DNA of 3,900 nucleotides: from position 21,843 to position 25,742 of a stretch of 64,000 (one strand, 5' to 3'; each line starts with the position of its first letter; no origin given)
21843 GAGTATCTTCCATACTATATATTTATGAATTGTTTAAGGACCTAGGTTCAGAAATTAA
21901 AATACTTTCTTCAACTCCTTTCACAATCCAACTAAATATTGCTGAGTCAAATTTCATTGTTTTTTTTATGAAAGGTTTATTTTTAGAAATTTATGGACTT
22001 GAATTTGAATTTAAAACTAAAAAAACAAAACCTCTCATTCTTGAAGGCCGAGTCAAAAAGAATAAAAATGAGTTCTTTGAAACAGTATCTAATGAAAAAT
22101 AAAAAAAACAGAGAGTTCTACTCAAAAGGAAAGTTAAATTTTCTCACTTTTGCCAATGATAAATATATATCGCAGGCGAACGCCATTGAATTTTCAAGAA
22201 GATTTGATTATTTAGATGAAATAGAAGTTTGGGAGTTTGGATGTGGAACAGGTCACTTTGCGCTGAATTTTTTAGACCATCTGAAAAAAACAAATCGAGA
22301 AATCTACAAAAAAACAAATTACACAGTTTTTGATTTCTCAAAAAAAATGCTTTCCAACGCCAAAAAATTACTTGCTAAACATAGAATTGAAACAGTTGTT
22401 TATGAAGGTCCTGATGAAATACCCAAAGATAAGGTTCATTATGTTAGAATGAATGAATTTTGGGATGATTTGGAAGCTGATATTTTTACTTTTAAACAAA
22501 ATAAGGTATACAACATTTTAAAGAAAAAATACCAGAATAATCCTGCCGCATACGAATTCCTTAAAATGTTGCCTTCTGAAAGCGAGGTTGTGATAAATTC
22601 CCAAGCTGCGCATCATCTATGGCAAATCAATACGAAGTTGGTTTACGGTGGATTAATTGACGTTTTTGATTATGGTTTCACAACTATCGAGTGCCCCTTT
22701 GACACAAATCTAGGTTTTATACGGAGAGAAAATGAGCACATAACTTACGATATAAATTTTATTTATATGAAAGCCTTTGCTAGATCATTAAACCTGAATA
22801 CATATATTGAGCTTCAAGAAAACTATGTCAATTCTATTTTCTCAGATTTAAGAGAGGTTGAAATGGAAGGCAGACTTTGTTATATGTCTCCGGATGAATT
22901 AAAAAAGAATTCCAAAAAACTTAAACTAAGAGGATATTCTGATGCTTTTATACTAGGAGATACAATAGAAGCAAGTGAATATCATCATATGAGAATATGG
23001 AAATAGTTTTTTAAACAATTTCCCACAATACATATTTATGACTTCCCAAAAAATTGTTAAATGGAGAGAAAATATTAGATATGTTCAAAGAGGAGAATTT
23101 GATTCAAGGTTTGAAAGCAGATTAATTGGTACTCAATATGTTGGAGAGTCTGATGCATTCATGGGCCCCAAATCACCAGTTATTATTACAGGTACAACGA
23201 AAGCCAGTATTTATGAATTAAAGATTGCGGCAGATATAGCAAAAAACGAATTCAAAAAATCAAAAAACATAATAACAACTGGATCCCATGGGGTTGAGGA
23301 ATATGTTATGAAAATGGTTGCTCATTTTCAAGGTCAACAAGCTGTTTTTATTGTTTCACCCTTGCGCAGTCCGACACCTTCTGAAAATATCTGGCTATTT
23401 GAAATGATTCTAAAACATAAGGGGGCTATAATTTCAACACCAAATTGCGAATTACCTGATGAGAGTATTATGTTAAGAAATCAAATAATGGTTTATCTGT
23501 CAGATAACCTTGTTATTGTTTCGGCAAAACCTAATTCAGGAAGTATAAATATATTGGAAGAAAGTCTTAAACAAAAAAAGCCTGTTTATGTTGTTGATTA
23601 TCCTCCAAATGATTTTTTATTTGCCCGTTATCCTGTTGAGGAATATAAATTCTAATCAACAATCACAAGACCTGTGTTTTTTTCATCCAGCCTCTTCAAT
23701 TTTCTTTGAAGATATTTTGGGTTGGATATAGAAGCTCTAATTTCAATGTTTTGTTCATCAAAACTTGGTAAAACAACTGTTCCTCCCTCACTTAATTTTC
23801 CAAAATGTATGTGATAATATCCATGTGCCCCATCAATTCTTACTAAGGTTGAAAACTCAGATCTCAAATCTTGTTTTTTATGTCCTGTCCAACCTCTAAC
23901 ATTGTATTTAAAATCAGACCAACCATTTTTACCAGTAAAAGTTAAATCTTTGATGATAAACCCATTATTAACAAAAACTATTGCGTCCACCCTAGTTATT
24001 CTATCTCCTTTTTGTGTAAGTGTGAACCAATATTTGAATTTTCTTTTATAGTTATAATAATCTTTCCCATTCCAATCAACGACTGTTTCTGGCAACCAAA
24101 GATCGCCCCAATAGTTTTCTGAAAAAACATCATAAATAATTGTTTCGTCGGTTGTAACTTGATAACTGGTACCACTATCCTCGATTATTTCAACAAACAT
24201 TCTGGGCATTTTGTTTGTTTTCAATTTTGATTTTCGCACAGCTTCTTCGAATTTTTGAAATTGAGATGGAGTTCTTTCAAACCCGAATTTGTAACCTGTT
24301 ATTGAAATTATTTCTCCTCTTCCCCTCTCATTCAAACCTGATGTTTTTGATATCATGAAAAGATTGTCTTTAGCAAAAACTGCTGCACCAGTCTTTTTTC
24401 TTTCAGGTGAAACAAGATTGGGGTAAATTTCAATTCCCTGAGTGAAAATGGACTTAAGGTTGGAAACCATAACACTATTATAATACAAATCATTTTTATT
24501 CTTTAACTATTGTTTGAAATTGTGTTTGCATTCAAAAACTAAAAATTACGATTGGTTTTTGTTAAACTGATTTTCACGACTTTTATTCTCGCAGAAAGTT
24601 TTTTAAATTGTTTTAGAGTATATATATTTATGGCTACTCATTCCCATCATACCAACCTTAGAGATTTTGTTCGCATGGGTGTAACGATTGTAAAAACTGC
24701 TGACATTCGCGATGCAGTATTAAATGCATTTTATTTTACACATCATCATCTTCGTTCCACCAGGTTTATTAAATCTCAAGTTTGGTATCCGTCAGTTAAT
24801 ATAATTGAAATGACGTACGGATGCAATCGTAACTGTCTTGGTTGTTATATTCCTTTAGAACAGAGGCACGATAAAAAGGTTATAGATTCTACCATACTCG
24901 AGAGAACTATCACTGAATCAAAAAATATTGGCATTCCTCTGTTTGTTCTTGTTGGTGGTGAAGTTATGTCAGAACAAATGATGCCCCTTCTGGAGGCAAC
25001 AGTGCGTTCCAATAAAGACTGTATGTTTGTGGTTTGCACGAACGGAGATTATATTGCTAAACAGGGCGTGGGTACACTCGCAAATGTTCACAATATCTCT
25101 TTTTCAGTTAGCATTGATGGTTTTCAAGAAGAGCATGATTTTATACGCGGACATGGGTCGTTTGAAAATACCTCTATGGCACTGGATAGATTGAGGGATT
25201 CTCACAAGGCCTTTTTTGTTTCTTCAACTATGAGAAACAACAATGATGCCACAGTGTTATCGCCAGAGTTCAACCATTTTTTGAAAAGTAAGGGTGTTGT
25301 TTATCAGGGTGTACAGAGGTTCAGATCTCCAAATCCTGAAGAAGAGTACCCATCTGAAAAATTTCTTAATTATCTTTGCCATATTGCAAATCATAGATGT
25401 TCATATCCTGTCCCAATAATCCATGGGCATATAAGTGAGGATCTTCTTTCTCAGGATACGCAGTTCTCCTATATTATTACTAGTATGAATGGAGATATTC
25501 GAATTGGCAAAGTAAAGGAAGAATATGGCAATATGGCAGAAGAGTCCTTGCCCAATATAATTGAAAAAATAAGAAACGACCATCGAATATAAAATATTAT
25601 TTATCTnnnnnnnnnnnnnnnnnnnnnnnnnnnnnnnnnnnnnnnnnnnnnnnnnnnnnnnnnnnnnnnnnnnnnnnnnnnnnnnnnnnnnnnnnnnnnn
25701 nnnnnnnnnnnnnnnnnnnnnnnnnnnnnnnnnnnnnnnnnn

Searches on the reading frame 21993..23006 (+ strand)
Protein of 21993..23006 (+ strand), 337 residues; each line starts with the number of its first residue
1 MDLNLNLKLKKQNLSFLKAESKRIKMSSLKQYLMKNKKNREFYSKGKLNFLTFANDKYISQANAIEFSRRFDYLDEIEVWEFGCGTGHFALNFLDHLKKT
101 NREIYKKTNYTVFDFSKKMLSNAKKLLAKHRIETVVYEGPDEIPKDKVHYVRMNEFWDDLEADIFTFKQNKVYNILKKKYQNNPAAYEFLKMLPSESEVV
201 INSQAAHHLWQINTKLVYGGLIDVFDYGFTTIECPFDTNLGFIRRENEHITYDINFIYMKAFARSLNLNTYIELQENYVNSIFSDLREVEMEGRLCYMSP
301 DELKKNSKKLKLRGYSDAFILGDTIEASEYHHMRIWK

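Call 4: search_protein_families(library=pfam, proteins=[window:21993-23006:+], max_evalue=0.1)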
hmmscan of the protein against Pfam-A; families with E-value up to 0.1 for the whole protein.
window:21993-23006:+ (337 aa): 10 families
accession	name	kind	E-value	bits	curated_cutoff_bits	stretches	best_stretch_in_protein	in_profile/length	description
PF02636.23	Methyltransf_28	-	1.6e-11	44.6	23.3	1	71-180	13-125/249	Putative S-adenosyl-L-methionine-dependent methyltransferase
PF08242.18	Methyltransf_12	-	2e-06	28.9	30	1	81-136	2-52/98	Methyltransferase domain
PF13847.12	Methyltransf_31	-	5.3e-06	26.6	27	1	77-135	5-56/145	Methyltransferase domain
PF13649.12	Methyltransf_25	-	3.4e-05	24.9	27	1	79-139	1-55/97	Methyltransferase domain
PF01739.24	CheR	-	0.0011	18.9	27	1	74-130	30-87/195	CheR methyltransferase, SAM binding domain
PF13489.12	Methyltransf_23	-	0.0021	18.3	27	1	75-155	22-89/164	Methyltransferase domain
PF02582.19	DUF155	-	0.0066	17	27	1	212-313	42-131/174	RMND1/Sif2-Sif3/Mrx10, DUF155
PF01209.24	Ubie_methyltran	-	0.012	15.5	20.1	1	78-132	50-97/233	ubiE/COQ5 methyltransferase family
PF08241.18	Methyltransf_11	-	0.013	16.5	21.2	1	81-135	2-47/95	Methyltransferase domain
PF20287.3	SH3DP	-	0.022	14.8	25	1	167-196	44-73/122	SH3 fold domain associated with phage DNA polymerases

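Call 9: search_protein_families(library=ncbifam, proteins=[window:21993-23006:+], max_evalue=0.01)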
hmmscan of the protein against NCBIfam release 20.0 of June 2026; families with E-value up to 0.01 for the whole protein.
window:21993-23006:+ (337 aa): 3 families
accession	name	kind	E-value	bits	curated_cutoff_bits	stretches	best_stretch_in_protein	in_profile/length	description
TIGR02072.1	BioC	equivalog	0.00069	19.5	184.95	1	75-128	34-79/244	malonyl-ACP O-methyltransferase BioC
NF001244.0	PRK00216.1-5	equivalog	0.0013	18.1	216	1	78-129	51-95/236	bifunctional demethylmenaquinone methyltransferase/2-methoxy-6-polyprenyl-1,4-benzoquinol methylase UbiE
TIGR01934.1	MenG_MenH_UbiE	subfamily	0.0034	16.7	158.35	0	78-132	42-87/223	ubiquinone/menaquinone biosynthesis methyltransferase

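Call 13: search_protein_families(library=padloc, proteins=[window:21993-23006:+], max_evalue=0.01)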
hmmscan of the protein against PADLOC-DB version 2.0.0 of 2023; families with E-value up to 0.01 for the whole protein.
window:21993-23006:+ (337 aa): 1 family
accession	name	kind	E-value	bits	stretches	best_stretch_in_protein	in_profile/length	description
PDLC04134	mad2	-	5.7e-07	26.7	1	78-158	294-368/492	mads_2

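Call 14: search_protein_families(library=phrogs, proteins=[window:21993-23006:+], max_evalue=0.01)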
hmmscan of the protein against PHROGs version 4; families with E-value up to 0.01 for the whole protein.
window:21993-23006:+ (337 aa): 1 family
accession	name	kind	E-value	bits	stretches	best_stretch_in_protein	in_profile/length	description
phrog_4752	-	other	0.00013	22.3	1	65-134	42-102/241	tRNA methyltransferase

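Call 19: search_solved_structures(query=window:21993-23006:+, max_evalue=0.01)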
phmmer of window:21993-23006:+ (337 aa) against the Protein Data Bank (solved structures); distinct sequences matched with E-value up to 0.01: 0.

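Call 61: search_dna_similar(query=window:22092-23006:+, collection=plasmids, mode=protein, max_evalue=0.001, max_rows=15)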
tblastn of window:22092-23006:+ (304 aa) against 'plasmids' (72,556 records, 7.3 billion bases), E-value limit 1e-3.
No match.

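Call 63: search_solved_structures(query=window:22092-23006:+, max_evalue=5)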
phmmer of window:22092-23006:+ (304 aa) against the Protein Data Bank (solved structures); distinct sequences matched with E-value up to 5: 0.

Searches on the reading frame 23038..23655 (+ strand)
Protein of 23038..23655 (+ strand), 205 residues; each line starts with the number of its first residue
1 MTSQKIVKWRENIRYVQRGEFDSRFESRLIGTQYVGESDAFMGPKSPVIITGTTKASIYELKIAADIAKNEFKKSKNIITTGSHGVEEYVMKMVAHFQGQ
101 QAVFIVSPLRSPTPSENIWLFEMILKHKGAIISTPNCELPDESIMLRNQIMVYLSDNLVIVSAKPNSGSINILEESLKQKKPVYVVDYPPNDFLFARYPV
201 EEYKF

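Call 4: search_protein_families(library=pfam, proteins=[window:23038-23655:+], max_evalue=0.1)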
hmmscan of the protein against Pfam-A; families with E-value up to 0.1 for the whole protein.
window:23038-23655:+ (205 aa): 2 families
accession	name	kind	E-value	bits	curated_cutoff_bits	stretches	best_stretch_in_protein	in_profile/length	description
PF02481.21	DNA_processg_A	-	5.7e-18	65.3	29.6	1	36-192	35-193/212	DNA recombination-mediator protein A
PF18306.6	LDcluster4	-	0.011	15.8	26.3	1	51-188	7-125/151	SLOG cluster4 family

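Call 9: search_protein_families(library=ncbifam, proteins=[window:23038-23655:+], max_evalue=0.01)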
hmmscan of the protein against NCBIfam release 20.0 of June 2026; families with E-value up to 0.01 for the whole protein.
window:23038-23655:+ (205 aa): 2 families
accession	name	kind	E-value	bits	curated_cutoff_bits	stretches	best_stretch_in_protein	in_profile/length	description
TIGR00732.1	dprA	equivalog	5.9e-14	51.8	191.15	1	47-190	46-191/220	DNA-processing protein DprA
NF008007.0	PRK10736.1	equivalog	5.4e-07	29.1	495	1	48-186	110-250/374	DNA-protecting protein DprA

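Call 13: search_protein_families(library=padloc, proteins=[window:23038-23655:+], max_evalue=0.01)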
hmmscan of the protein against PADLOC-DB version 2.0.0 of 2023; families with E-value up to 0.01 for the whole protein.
window:23038-23655:+ (205 aa): 2 families
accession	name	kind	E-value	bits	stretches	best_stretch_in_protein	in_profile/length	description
PDLC03961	ShosA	-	4.3e-13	47.2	1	46-187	116-259/303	-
PDLC03927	PsyrA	-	2.1e-08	31.7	1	50-186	136-273/398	-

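Call 14: search_protein_families(library=phrogs, proteins=[window:23038-23655:+], max_evalue=0.01)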
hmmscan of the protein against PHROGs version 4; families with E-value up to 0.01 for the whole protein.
window:23038-23655:+ (205 aa): 3 families
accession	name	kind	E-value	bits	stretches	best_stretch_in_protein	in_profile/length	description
phrog_4299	-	unknown function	9.1e-08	32.5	1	48-188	119-261/322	-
phrog_30500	-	unknown function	1.7e-05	24.9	1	51-189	123-262/388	-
phrog_9185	-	unknown function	0.00085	19.6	1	27-178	67-217/257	-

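Call 18: search_solved_structures(query=window:23038-23655:+, max_evalue=0.01)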
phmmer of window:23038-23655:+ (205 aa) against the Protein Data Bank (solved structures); distinct sequences matched with E-value up to 0.01: 3.
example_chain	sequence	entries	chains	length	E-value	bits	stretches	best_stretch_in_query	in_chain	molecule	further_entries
5mll_A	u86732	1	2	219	0.0015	21.5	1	44-188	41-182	DNA processing chain A (DprA)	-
4ljr_A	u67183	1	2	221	0.0015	21.4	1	44-188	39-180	DNA processing chain A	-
4ljk_A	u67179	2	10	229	0.0017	21.3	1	44-188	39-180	DNA processing chain A (DprA)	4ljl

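Call 77: search_solved_structures(query=window:23038-23655:+, max_evalue=0.01, show_alignments=1)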
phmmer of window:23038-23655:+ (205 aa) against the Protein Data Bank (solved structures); distinct sequences matched with E-value up to 0.01: 3.
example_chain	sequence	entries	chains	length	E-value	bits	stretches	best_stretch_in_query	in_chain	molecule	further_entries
5mll_A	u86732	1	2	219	0.0015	21.5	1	44-188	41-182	DNA processing chain A (DprA)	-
4ljr_A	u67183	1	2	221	0.0015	21.4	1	44-188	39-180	DNA processing chain A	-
4ljk_A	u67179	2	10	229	0.0017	21.3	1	44-188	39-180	DNA processing chain A (DprA)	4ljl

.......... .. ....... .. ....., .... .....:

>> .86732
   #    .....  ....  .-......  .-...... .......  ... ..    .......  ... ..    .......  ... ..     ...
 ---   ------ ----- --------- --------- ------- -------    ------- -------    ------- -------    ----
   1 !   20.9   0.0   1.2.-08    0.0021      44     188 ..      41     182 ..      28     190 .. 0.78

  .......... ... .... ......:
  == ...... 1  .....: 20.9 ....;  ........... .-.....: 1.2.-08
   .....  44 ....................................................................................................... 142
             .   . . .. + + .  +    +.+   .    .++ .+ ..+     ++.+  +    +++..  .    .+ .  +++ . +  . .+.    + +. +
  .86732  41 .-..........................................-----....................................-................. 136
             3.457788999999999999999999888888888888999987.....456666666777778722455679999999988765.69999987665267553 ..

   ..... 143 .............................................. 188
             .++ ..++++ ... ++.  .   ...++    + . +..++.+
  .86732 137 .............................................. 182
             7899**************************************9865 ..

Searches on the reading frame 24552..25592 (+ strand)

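Call 8: search_protein_families(library=pfam, proteins=[window:24552-25592:+], max_evalue=0.001)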
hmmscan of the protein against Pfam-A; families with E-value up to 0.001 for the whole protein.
window:24552-25592:+ (346 aa): 2 families
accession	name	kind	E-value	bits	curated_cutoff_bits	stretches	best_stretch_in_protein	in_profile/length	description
PF04055.27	Radical_SAM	-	8.6e-13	49.2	29.5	1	85-228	1-152/166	Radical SAM superfamily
PF13353.11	Fer4_12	-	0.00013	22.7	22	1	89-171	13-97/137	4Fe-4S single cluster domain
